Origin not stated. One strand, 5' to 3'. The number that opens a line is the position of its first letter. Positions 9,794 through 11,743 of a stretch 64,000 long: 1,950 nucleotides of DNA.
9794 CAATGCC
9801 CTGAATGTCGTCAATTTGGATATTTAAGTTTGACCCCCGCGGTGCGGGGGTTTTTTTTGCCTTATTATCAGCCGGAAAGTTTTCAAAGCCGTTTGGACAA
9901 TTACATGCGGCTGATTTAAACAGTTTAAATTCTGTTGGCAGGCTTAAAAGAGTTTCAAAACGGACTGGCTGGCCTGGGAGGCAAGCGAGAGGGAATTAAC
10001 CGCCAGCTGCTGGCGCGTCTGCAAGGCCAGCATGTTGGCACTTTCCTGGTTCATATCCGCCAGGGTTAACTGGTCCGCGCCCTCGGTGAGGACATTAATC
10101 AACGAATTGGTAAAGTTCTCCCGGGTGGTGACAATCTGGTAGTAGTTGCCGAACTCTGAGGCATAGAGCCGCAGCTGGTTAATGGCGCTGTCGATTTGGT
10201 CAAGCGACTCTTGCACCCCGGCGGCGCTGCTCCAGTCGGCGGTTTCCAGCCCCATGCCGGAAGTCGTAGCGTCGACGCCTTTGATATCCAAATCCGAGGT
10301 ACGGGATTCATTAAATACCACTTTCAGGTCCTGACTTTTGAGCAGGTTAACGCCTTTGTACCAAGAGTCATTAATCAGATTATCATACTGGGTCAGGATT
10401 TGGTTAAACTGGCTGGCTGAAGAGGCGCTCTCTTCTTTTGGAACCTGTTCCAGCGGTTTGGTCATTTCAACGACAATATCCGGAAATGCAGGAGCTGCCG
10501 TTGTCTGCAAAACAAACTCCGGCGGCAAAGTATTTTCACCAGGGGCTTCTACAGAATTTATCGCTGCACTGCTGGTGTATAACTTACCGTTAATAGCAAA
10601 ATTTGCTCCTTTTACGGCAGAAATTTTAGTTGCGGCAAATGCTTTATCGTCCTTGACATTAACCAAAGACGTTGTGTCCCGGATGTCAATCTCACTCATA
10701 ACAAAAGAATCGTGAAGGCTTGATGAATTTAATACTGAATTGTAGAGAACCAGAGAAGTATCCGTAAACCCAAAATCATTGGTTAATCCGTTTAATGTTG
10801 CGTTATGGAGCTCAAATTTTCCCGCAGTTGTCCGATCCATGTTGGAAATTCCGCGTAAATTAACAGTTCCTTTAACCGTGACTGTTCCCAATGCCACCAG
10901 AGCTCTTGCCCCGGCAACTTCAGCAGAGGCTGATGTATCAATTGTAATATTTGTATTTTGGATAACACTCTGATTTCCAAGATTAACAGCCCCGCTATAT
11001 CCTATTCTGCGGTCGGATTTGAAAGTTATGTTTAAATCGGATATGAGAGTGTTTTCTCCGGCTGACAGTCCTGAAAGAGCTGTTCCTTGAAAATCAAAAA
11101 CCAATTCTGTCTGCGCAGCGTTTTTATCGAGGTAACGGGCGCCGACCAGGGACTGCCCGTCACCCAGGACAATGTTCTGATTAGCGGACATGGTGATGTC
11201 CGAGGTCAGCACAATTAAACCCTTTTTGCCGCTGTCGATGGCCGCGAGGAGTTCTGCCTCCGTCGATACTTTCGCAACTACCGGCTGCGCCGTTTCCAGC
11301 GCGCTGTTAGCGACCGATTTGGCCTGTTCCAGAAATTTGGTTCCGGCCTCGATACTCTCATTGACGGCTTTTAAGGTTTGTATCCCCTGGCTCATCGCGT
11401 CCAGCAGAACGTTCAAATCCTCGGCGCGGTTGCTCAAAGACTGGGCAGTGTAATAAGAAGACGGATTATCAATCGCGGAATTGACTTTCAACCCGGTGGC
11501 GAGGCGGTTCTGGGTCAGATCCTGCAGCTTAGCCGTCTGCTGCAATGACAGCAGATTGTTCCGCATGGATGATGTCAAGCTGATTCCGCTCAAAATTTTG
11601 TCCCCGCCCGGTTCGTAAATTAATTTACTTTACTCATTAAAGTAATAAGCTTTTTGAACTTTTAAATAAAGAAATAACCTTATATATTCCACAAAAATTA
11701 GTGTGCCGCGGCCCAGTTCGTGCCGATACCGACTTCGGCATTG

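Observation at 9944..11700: Giant flagellin-family paralog 1 with a beta-helix-like central domain, lying between gyrB and polA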

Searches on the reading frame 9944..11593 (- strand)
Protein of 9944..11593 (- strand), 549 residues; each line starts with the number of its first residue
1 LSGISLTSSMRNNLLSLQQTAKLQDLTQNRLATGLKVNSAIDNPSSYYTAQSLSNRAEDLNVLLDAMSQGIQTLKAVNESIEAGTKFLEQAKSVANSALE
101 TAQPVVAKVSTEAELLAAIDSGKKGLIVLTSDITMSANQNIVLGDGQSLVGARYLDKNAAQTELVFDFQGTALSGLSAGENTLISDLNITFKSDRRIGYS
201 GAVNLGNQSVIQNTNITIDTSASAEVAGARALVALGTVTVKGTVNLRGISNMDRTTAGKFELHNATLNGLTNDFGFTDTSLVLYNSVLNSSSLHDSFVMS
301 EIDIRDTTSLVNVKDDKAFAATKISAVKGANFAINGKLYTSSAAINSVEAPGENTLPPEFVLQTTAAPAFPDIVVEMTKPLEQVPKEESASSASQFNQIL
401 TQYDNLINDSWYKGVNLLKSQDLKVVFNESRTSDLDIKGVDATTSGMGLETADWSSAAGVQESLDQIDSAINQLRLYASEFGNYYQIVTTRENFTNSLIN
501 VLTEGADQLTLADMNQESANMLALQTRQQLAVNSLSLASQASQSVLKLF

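Call 3: search_protein_families(library=pfam, proteins=[window:9944-11593:-], max_evalue=1)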
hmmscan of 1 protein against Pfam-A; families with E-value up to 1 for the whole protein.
window:9944-11593:- (549 aa): 3 families
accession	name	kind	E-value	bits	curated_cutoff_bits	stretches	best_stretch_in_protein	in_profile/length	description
PF00700.27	Flagellin_C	-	1.3e-08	35.4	23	1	464-549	1-86/86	Bacterial flagellin C-terminal helical region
PF00669.25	Flagellin_N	-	2.9e-07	31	26.6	1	11-109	8-106/139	Bacterial flagellin N-terminal helical region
PF20585.4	Pectate_lyase_5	-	0.1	13.2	24.3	1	107-276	2-96/126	Putative pectate lyase-like adhesive domain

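Call 4: search_protein_families(library=ncbifam, proteins=[window:9944-11593:-], max_evalue=1)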
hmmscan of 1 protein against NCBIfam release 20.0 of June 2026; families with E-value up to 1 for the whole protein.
window:9944-11593:- (549 aa): 10 families
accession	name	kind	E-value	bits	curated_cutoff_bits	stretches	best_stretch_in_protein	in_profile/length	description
NF009330.0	PRK12688.1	subfamily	2.7e-62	211.3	614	2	386-548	584-750/752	flagellin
NF011295.0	PRK14708.1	subfamily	2.5e-58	198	1384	2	390-548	724-886/888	flagellin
NF009329.0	PRK12687.1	subfamily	4.6e-15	55.8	311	2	457-549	220-312/313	flagellin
NF006466.0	PRK08869.1-1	subfamily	8e-05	22.3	426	2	423-548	254-375/377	flagellin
NF009444.0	PRK12802.1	equivalog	0.00023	20.8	332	1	428-548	152-280/282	flagellin domain-containing protein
NF006468.0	PRK08869.1-3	subfamily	0.00025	20.3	436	2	430-548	261-376/378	polar flagellin E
NF009920.0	PRK13381.1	subfamily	0.00037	19.4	293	1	132-243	123-225/412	peptidase T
NF009449.0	PRK12807.1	subfamily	0.0017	18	347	2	425-548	170-285/287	flagellin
NF005187.0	PRK06663.1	equivalog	0.0062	15.4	337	1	17-95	17-95/419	flagellar hook-associated protein 3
TIGR02550.1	flagell_flgL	equivalog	0.028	13.7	127.2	1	17-95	16-93/387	flagellar hook-associated protein FlgL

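Call 9: find_homologous_proteins(query=window:9947-11593:-)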
Query window:9947-11593:- (549 aa): 2087 proteins with E <= 0.001 among 8000 candidates; the best 120 are listed.
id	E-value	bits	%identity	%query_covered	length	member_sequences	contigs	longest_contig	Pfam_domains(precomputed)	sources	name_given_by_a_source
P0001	0.0e+0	1135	100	100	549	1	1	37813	PF00700.28,PF00669.26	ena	-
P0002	0.0e+0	1119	100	98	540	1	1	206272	PF00700.28,PF00669.26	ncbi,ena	-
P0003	0.0e+0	1115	99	98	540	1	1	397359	PF00700.28,PF00669.26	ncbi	-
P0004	0.0e+0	1106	99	98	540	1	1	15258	PF00700.28,PF00669.26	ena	-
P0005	1.2e-276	936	83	98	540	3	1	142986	PF00700.28,PF00669.26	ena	-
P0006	1.4e-215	734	69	100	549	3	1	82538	PF00700.28,PF00669.26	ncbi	-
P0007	5.0e-190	650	60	100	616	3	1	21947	PF00700.28,PF00669.26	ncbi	-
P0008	3.1e-187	641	60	100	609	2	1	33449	PF00700.28,PF00669.26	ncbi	-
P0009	4.3e-185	634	70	45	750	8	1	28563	PF00700.28,PF00669.26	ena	-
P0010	6.3e-185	633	60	98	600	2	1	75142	PF00700.28,PF00669.26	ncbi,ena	-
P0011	1.9e-184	632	70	45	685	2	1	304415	PF00700.28,PF00669.26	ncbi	-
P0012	1.2e-183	629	59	98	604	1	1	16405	PF00700.28,PF00669.26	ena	-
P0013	1.0e-182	626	60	98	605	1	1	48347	PF00700.28,PF00669.26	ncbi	-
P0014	2.2e-182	625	59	98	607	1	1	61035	PF00700.28,PF00669.26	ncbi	-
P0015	1.7e-181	622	63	100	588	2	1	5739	PF00700.28,PF00669.26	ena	-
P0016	1.8e-181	622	60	100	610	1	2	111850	PF00700.28,PF00669.26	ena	-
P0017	3.4e-181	621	60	100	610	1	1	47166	PF00700.28,PF00669.26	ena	-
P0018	4.0e-181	621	60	100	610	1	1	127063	PF00700.28,PF00669.26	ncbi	-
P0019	3.1e-180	618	58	98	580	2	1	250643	PF00700.28,PF00669.26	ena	-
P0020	6.4e-180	617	67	45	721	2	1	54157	PF00700.28,PF00669.26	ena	-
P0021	9.5e-180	616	60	100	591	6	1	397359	PF00700.28,PF00669.26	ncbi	-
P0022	9.3e-178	610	67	45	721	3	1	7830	PF00700.28,PF00669.26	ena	-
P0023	6.1e-177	607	60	98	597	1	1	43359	PF00700.28,PF00669.26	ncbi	-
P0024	6.1e-176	604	70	43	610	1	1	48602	PF00700.28,PF00669.26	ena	-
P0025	1.2e-175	603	61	98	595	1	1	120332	PF00700.28,PF00669.26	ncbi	-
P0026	5.8e-175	601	58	98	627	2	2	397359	PF00700.28,PF00669.26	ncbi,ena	-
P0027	1.1e-174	600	72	43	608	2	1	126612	PF00700.28,PF00669.26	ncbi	-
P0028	3.2e-174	598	59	98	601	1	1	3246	PF00700.28,PF00669.26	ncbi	-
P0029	5.8e-174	597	57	98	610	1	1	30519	PF00700.28,PF00669.26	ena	-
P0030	7.9e-174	597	66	45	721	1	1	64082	PF00700.28,PF00669.26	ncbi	-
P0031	1.3e-173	596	59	98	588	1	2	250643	PF00700.28,PF00669.26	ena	-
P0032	1.3e-173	596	66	46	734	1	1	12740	PF00700.28,PF00669.26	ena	-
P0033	6.5e-173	594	58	98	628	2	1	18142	PF00700.28,PF00669.26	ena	-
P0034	2.6e-172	592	60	98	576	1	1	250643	PF00700.28,PF00669.26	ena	-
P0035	2.0e-170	586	65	46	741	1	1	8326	PF00700.28,PF00669.26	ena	-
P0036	8.7e-170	583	72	41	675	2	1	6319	PF00700.28,PF00669.26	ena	-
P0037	1.1e-169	583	59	98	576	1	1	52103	PF00700.28,PF00669.26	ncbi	-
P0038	3.7e-167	575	65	45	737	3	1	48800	PF00700.28,PF00669.26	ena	-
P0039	5.7e-166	571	55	100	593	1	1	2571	PF00700.28,PF00669.26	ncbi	-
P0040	7.9e-166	570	56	100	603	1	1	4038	PF00700.28,PF00669.26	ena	-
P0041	2.0e-165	569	57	100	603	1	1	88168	PF00700.28,PF00669.26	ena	-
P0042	1.0e-164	567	57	98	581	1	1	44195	PF00700.28,PF00669.26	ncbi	-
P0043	1.0e-164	567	56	100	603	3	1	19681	PF00700.28,PF00669.26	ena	-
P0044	1.6e-160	553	57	92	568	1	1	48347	PF00669.26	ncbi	-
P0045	2.5e-160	552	57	98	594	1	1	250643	PF00700.28,PF00669.26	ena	-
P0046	1.6e-159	550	55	98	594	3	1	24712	PF00700.28,PF00669.26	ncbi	-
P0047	7.4e-156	538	90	31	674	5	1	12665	PF00700.28,PF00669.26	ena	-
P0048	1.8e-149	516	51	100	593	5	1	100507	PF00700.28,PF00669.26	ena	-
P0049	6.3e-149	515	55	98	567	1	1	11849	PF00700.28,PF00669.26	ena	-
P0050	1.4e-148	514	91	30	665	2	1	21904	PF00700.28,PF00669.26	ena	-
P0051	1.5e-147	510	53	98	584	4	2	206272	PF00700.28,PF00669.26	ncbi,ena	-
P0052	1.4e-146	507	53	100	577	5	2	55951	PF00700.28,PF00669.26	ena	-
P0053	6.4e-146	505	76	36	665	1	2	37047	PF00700.28,PF00669.26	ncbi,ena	-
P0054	8.2e-145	501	75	36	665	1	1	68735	PF00700.28,PF00669.26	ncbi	-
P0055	7.6e-144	498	54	98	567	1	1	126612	PF00700.28,PF00669.26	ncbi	-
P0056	3.4e-139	483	56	50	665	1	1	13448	PF00700.28,PF00669.26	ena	-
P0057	6.3e-138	478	55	50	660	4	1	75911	PF00700.28,PF00669.26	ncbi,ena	-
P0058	3.1e-137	476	55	49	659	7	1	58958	PF00700.28,PF00669.26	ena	-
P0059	3.2e-135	470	47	100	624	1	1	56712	PF00700.28,PF00669.26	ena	-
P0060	3.2e-134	466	93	28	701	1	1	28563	PF00700.28,PF00669.26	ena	-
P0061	4.6e-134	466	54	49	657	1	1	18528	PF00700.28,PF00669.26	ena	-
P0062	5.4e-133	462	54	50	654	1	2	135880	PF00700.28,PF00669.26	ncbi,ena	-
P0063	1.9e-132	460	46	100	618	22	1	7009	PF00700.28,PF00669.26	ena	-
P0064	5.7e-132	459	55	51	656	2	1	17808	PF00700.28,PF00669.26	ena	-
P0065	1.8e-131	457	56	48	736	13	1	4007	PF00700.28,PF00669.26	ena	-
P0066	3.5e-131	456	94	28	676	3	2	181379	PF07603.18,PF00700.28,PF00669.26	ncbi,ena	-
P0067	1.3e-130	454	46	100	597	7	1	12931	PF00700.28,PF00669.26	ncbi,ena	-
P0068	2.7e-130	453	47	100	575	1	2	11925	PF00700.28,PF00669.26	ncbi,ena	-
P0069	2.9e-130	453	54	49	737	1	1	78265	PF00700.28,PF00669.26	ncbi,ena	-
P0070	3.1e-130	453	54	49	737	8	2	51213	PF00700.28,PF00669.26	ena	-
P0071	2.9e-129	450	54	49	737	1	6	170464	PF00700.28,PF00669.26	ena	-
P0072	3.2e-129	450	44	100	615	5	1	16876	PF00700.28,PF00669.26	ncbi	-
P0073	4.1e-129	449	56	46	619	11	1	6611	PF00700.28,PF00669.26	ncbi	-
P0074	4.3e-129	449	54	49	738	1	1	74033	PF00700.28,PF00669.26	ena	-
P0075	4.9e-129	449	47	100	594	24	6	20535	PF00700.28,PF00669.26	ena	-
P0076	5.9e-129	449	48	100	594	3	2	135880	PF00700.28,PF00669.26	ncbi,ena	-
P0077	1.1e-128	448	46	100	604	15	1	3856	PF00700.28,PF00669.26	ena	-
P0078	1.3e-128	448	46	100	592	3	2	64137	PF00700.28,PF00669.26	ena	-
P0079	2.3e-128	447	62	30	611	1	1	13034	PF00700.28,PF00669.26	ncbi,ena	-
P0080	2.9e-128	447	54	49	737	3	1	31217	PF00700.28,PF00669.26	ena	-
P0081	4.5e-128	446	54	49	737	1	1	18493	PF00700.28,PF00669.26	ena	-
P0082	5.8e-128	446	58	45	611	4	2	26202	PF00700.28,PF00669.26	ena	-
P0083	9.5e-128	445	45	100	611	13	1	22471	PF00700.28,PF00669.26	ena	-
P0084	2.7e-127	443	50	52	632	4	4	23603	PF00700.28,PF00669.26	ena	-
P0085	6.8e-127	442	44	100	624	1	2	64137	PF00700.28,PF00669.26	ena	-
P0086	7.9e-127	442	43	100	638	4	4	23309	PF00700.28,PF00669.26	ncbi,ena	-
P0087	1.5e-126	441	57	45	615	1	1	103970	PF00700.28,PF00669.26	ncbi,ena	-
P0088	3.2e-126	440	91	29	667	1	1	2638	PF00700.28,PF00669.26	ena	-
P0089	4.6e-126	439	45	100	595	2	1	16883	PF00700.28,PF00669.26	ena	-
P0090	6.7e-126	439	47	100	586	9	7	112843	PF00700.28,PF00669.26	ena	-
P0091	9.3e-126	438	64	36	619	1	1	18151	PF00700.28,PF00669.26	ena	-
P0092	1.1e-125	438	45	100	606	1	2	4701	PF00700.28,PF00669.26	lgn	-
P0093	2.5e-125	437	56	45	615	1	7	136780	PF00700.28,PF00669.26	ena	-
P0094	3.4e-125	436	46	98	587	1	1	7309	PF00700.28,PF00669.26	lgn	-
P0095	5.3e-125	436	45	100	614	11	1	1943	PF00700.28,PF00669.26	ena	-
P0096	7.6e-125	435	45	100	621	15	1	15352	PF00700.28,PF00669.26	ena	-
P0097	1.1e-124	435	51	49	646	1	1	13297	PF00700.28,PF00669.26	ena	-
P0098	1.4e-124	434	46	100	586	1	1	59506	PF00700.28,PF00669.26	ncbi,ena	-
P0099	2.6e-124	434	53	47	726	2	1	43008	PF00700.28,PF00669.26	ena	-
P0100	3.0e-124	433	49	98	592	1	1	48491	PF00700.28,PF00669.26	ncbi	-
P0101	9.7e-124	432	54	47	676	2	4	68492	PF00700.28,PF00669.26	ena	-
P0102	1.1e-123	432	46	100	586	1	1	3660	PF00700.28,PF00669.26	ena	-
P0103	1.6e-123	431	54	45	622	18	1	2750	PF00700.28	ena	-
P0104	2.7e-123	430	56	45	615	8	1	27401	PF00700.28,PF00669.26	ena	-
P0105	3.7e-123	430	53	49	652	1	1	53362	PF00700.28,PF00669.26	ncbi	-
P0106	4.0e-123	430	61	37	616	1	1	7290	PF00700.28,PF00669.26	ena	-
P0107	4.4e-123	429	53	46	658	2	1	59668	PF00700.28,PF00669.26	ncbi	-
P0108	4.6e-123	429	53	47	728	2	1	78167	PF00700.28,PF00669.26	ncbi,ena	-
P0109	6.5e-123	429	46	100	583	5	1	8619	PF00700.28,PF00669.26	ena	-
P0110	7.9e-123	429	55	46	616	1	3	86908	PF00700.28,PF00669.26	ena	-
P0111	9.7e-123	428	55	46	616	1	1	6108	PF00700.28,PF00669.26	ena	-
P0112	1.1e-122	428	55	45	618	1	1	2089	PF00700.28,PF00669.26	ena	-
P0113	1.1e-122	428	55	46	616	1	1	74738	PF00700.28,PF00669.26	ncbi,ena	-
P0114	1.3e-122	428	85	29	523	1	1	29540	PF00700.28,PF00669.26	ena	-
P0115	1.3e-122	428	45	100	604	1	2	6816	PF00700.28,PF00669.26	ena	-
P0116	1.5e-122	428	53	45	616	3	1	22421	PF00700.28,PF00669.26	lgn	-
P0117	2.6e-122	427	55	46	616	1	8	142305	PF00700.28,PF00669.26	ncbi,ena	-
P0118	3.1e-122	427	62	36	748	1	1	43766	PF00700.28,PF00669.26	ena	-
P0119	3.6e-122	426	55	46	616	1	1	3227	PF00700.28,PF00669.26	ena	-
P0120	4.2e-122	426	44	57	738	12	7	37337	PF00700.28,PF00669.26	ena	-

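Call 10: find_related_loci(query=window:9947-11593:-, collection=genome_contigs, flank=10000)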
Query window:9947-11593:- (549 aa) in genome_contigs; peptide patterns used: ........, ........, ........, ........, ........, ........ (x = any residue, [..] = any of these).
154 stretches matched a pattern; 76 encode a relative of the query (tblastn E <= 1e-3); 73 distinct loci.
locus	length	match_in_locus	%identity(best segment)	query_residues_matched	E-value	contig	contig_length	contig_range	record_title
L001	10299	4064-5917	46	1-549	9e-149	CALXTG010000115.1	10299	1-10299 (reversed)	MAG: uncultured Alphaproteobacteria bacterium isolate E01__bin302 genome assembly, contig: E01__k127_4568867, whole geno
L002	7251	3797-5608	47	1-549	1e-144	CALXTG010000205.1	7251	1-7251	MAG: uncultured Alphaproteobacteria bacterium isolate E01__bin302 genome assembly, contig: E01__k127_993269, whole genom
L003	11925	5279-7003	47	1-549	9e-145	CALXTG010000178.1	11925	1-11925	MAG: uncultured Alphaproteobacteria bacterium isolate E01__bin302 genome assembly, contig: E01__k127_3858391, whole geno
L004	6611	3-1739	45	15-545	3e-137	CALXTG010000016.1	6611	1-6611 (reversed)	MAG: uncultured Alphaproteobacteria bacterium isolate E01__bin302 genome assembly, contig: E01__k127_3139126, whole geno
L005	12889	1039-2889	45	1-545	6e-135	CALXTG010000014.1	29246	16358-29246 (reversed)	MAG: uncultured Alphaproteobacteria bacterium isolate E01__bin302 genome assembly, contig: E01__k127_5393734, whole geno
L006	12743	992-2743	44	1-549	5e-131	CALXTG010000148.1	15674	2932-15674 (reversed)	MAG: uncultured Alphaproteobacteria bacterium isolate E01__bin302 genome assembly, contig: E01__k127_5598200, whole geno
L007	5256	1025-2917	42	1-549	5e-126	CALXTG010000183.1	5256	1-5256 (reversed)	MAG: uncultured Alphaproteobacteria bacterium isolate E01__bin302 genome assembly, contig: E01__k127_5620908, whole geno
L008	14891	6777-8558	47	1-549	6e-143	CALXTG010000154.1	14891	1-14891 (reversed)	MAG: uncultured Alphaproteobacteria bacterium isolate E01__bin302 genome assembly, contig: E01__k127_5971210, whole geno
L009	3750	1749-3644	43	1-549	6e-126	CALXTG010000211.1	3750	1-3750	MAG: uncultured Alphaproteobacteria bacterium isolate E01__bin302 genome assembly, contig: E01__k127_4595180, whole geno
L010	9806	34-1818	43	1-549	8e-116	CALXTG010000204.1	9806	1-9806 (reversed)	MAG: uncultured Alphaproteobacteria bacterium isolate E01__bin302 genome assembly, contig: E01__k127_4621202, whole geno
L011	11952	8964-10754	42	1-549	4e-112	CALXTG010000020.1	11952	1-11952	MAG: uncultured Alphaproteobacteria bacterium isolate E01__bin302 genome assembly, contig: E01__k127_4270247, whole geno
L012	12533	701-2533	44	1-545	2e-139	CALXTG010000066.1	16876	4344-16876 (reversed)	MAG: uncultured Alphaproteobacteria bacterium isolate E01__bin302 genome assembly, contig: E01__k127_2538453, whole geno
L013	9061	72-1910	41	1-549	3e-106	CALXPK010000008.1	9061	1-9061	MAG: uncultured Alphaproteobacteria bacterium isolate E04__bin53 genome assembly, contig: E04__k127_9856316, whole genom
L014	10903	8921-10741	39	1-549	1e-105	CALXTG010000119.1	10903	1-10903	MAG: uncultured Alphaproteobacteria bacterium isolate E01__bin302 genome assembly, contig: E01__k127_3570436, whole geno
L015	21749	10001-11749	38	1-549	1e-101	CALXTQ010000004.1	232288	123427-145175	MAG: uncultured Alphaproteobacteria bacterium isolate E07__bin220 genome assembly, contig: E07__k127_3136062, whole geno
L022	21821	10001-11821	53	1-548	2e-68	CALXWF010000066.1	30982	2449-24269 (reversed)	MAG: uncultured Alphaproteobacteria bacterium isolate E19__bin150 genome assembly, contig: E19__k127_2601350, whole geno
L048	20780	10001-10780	55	1-549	1e-51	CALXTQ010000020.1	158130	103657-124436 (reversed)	MAG: uncultured Alphaproteobacteria bacterium isolate E07__bin220 genome assembly, contig: E07__k127_3536681, whole geno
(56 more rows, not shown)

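Call 11: find_encoding_contigs(protein=P0002, flank=10000, max_places=4)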
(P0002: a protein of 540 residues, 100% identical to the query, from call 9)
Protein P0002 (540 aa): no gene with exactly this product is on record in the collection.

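Call 13: find_encoding_contigs(protein=P0001, flank=10000, max_places=3)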
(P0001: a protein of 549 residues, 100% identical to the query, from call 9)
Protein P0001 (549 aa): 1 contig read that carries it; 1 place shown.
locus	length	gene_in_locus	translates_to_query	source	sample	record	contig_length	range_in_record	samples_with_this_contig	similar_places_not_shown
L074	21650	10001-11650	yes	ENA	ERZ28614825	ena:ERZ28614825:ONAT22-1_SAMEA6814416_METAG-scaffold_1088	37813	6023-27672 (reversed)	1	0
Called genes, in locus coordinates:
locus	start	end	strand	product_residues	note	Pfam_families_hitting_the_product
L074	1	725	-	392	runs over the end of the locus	PF04748:Polysacc_deac_2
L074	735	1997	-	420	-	PF22694:CtpB_N-like, PF00595:PDZ, PF13180:PDZ_2, PF17820:PDZ_6, PF03572:Peptidase_S41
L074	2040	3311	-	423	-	PF01551:Peptidase_M23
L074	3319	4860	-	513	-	PF01676:Metalloenzyme, PF06415:iPGM_N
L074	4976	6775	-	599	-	PF00912:Transgly, PF00905:Transpeptidase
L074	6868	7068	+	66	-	PF09386:ParD (weak)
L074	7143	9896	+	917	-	PF02739:5_3_exonuc_N, PF01367:5_3_exonuc, PF01612:DNA_pol_A_exo1, PF00476:DNA_pol_A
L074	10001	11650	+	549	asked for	PF00669:Flagellin_N (weak), PF00700:Flagellin_C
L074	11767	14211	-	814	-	PF02518:HATPase_c, PF00204:DNA_gyraseB, PF01751:Toprim, PF21249:GyrB_hook (weak), PF18053:GyrB_insert (weak), PF00986:DNA_gyraseB_C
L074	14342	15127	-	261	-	PF02540:NAD_synthase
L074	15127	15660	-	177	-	PF01467:CTP_transf_like (weak)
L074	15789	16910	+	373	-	PF13609:Porin_4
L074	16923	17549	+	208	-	PF00486:Trans_reg_C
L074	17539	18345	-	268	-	PF03372:Exo_endo_phos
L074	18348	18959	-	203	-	PF03548:LolA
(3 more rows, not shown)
